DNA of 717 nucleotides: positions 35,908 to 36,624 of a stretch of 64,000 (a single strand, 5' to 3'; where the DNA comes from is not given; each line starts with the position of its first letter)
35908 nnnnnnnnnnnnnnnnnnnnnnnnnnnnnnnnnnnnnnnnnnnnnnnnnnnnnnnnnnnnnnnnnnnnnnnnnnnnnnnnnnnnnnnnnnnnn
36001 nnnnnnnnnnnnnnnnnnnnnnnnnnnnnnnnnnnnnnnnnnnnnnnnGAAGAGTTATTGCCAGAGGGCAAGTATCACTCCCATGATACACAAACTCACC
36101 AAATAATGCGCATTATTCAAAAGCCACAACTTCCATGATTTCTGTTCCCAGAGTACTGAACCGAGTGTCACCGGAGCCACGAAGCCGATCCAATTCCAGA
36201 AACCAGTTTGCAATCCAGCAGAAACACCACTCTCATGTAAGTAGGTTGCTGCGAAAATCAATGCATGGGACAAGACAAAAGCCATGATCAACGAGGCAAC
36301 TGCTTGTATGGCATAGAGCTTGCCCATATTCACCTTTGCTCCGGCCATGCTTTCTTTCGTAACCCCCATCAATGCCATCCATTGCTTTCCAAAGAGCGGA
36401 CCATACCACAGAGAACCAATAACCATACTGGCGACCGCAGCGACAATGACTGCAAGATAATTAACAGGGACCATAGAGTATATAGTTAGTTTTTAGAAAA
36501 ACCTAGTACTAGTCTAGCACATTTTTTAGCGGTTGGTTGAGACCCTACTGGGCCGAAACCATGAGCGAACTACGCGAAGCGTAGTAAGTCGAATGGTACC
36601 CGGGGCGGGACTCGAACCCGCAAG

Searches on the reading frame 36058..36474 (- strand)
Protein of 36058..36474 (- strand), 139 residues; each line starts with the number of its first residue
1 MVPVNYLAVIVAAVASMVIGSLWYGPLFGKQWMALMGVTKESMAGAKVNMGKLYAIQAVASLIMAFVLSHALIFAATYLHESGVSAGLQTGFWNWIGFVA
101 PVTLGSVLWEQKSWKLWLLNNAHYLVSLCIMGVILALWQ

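Call 68: search_protein_families(library=pfam, proteins=[window:36058-36474:-], max_evalue=0.1)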
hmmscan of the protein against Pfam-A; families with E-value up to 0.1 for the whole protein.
window:36058-36474:- (139 aa): 2 families
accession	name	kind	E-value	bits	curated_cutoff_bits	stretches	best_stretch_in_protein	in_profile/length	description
PF08570.15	DUF1761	-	7.6e-30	104.1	31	1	7-135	1-122/123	Protein of unknown function (DUF1761)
PF11457.13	DUF3021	-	0.065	13.9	24.7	0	57-137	15-86/130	Protein of unknown function (DUF3021)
